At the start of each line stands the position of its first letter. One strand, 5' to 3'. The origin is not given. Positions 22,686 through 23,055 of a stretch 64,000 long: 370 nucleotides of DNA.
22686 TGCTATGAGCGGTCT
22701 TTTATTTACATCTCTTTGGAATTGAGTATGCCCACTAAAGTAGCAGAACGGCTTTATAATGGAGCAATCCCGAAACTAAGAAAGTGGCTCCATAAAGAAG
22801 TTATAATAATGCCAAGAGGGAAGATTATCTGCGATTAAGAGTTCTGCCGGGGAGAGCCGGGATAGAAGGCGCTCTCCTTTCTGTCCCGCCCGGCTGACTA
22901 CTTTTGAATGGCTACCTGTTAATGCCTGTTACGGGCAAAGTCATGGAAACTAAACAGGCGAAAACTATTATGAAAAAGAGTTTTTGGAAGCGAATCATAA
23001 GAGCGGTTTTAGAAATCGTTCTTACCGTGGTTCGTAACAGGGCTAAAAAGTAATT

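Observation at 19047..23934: Low-GC accessory island: PIN_3-like gene with overlapping small ORF, two small lipoproteins and three domain-less proteins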

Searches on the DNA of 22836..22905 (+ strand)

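Call 117: build_rna_model(alignment_id=A9, structure=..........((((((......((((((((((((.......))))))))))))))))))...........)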
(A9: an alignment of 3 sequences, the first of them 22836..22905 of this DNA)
Model R1 built from alignment A9 (3 sequences, 70 columns); structure: as given.
model positions 70; base pairs 18; branch points 0; effective number of sequences 1.77; information 0.804 bits per position. Calibrated on 0.2 Mb of random sequence (short: E-values are rough).
structure used (alignment columns):
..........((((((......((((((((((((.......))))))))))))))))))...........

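Call 118: search_with_rna_model(model_id=R1, sources=[window, L002, L003, L004, L005, L007, L008, L009, L010, L011, L012, L013, L014, L015, L016, L017, L018, L019, L020, L021, L022, L023, L024, L025, L026, L027, L028, L029, L030, L031, L032, L033, L034, L035, L036, L037, L038, L039, L040, L041, L042, L043, L044, L047], max_evalue=1)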
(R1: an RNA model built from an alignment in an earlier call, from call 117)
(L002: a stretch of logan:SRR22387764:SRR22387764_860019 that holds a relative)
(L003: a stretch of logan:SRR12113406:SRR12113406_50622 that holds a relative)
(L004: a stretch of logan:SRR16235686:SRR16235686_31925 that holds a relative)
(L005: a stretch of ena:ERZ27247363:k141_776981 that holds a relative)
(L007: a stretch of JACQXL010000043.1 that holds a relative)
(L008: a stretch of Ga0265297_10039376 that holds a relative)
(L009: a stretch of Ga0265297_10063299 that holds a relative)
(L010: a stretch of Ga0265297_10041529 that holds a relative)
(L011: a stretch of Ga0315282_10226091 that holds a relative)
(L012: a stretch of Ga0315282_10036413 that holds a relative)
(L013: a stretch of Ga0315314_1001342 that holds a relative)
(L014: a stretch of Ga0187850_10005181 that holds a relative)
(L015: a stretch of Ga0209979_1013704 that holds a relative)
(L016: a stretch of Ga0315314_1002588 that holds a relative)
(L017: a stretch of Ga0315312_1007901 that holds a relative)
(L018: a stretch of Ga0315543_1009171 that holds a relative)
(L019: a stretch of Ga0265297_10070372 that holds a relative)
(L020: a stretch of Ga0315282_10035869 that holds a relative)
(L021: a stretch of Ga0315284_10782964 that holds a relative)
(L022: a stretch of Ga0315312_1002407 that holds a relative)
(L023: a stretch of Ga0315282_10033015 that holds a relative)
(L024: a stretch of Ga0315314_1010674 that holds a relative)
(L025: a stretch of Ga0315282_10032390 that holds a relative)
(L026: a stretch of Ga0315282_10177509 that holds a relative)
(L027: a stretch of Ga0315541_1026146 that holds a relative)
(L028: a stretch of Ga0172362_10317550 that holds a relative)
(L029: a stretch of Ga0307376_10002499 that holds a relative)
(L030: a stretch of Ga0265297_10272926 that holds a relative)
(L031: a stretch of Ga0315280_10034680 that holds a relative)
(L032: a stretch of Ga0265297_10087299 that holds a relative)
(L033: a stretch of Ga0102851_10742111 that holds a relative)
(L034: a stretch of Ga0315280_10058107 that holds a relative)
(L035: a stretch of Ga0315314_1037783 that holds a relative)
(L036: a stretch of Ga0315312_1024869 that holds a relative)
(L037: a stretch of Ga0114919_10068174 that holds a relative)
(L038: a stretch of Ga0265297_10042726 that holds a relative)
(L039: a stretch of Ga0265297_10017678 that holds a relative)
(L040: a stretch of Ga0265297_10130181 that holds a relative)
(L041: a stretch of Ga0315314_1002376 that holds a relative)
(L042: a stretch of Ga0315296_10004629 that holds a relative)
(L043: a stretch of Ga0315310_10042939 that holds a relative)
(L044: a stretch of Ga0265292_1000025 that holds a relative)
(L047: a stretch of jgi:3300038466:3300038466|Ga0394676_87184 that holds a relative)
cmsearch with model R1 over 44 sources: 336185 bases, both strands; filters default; matches with E-value up to 1: 8.
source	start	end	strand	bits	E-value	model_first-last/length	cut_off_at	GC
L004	4501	4570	+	94.7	3.5e-35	1-70/70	no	0.46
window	22836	22905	+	93.3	1.3e-34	1-70/70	no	0.59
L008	2325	2394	+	93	1.8e-34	1-70/70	no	0.41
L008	2324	2393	-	31.9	6.8e-09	1-70/70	no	0.41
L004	4523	4556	-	13.9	0.23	20-53/70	no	0.53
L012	2614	2704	+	13.8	0.26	1-70/70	no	0.48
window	22835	22904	-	13.8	0.27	1-70/70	no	0.59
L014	9767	9814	-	12.7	0.76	1-70/70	no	0.35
